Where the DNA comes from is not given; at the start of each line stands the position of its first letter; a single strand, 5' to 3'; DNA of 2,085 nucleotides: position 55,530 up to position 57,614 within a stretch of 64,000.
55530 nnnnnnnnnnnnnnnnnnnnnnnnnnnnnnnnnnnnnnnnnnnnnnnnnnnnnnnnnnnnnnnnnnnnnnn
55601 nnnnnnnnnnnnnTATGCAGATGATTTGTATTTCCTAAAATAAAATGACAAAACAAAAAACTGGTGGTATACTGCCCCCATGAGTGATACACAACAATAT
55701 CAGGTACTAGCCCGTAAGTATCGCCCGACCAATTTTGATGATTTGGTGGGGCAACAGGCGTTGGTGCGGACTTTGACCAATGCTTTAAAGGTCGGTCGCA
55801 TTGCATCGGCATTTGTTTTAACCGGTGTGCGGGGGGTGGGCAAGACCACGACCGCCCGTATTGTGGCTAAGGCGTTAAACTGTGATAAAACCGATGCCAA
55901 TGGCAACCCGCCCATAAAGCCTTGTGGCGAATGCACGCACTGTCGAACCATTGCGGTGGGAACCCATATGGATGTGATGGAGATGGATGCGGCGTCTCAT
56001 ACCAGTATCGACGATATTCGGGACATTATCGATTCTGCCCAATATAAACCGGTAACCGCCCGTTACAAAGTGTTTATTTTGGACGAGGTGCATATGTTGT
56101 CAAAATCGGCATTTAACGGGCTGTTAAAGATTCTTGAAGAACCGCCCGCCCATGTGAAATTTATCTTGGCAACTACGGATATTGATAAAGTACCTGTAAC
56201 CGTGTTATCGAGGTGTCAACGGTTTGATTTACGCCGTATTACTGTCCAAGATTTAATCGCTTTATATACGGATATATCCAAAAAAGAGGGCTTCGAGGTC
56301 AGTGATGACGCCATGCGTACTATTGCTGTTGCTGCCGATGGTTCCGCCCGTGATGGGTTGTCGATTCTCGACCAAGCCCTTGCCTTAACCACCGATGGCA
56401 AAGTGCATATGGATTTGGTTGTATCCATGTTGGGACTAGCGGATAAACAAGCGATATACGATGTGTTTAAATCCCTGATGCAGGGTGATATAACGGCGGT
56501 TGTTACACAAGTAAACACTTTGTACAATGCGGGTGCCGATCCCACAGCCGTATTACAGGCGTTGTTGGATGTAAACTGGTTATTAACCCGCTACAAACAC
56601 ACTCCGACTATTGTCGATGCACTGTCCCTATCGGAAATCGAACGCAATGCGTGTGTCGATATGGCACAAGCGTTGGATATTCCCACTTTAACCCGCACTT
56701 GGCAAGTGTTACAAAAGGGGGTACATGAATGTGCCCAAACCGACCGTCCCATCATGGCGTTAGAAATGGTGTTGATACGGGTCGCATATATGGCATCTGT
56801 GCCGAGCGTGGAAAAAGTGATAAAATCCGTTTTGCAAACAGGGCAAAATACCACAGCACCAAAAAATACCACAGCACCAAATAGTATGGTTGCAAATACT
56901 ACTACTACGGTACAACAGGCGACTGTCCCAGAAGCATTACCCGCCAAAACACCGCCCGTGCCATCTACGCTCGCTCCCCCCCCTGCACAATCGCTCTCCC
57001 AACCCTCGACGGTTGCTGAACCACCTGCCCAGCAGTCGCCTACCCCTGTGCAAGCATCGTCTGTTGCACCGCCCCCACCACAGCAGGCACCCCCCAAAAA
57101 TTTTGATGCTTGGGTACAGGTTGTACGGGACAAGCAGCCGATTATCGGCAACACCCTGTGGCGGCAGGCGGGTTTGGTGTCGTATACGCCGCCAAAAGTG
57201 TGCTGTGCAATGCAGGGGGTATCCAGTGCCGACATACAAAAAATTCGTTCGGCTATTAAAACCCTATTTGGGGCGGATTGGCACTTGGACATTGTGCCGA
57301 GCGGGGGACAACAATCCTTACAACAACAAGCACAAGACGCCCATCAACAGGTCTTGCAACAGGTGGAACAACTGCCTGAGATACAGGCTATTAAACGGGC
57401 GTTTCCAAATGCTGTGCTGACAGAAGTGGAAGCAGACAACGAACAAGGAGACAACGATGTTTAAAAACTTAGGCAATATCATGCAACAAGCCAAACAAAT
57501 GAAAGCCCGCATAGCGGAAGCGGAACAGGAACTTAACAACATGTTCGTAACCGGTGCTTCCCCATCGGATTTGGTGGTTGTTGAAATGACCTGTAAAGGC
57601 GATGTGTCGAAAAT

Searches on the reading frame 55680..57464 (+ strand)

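Call 9: search_protein_families(library=pfam, proteins=[window:55680-57464:+], max_evalue=0.001)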
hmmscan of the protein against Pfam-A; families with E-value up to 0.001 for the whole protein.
window:55680-57464:+ (594 aa): 12 families
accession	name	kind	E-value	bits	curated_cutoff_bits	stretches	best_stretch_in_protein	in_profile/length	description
PF13177.12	DNA_pol3_delta2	-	1.4e-39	136.1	27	1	25-187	2-160/161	DNA polymerase III, delta subunit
PF12169.13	DNA_pol3_gamma3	-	7.8e-38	129.9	24.4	1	245-383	4-142/143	DNA polymerase III subunits gamma and tau domain III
PF12362.13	DUF3646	-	1.2e-13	51.7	30.2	1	473-583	2-114/114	DNA polymerase III gamma and tau subunits C terminal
PF00004.35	AAA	-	3.7e-13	50.5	21.2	1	46-181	2-125/131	ATPase family associated with various cellular activities (AAA)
PF22608.2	DNAX_ATPase_lid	-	3.5e-11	43.2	27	1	198-237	8-47/49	DNA polymerase III clamp loader subunit, ATPase lid domain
PF13401.12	AAA_22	-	3.3e-07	31.1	27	1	43-166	6-123/130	AAA domain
PF07728.20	AAA_5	-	1.7e-06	28.5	22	1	45-157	2-95/139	AAA domain (dynein-related subfamily)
PF05496.18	RuvB_N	-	1.6e-05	25.1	27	1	15-73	2-64/159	Holliday junction DNA helicase RuvB P-loop domain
PF13604.12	AAA_30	-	4.5e-05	23.7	27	1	43-161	19-121/191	AAA domain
PF13191.12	AAA_16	-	5.3e-05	24.2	32.6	1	22-69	2-51/167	AAA ATPase domain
PF13173.12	AAA_14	-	0.00013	22.4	27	0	44-162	4-94/129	AAA domain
PF13245.12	AAA_19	-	0.00043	20.9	25.1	1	42-162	11-120/134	AAA domain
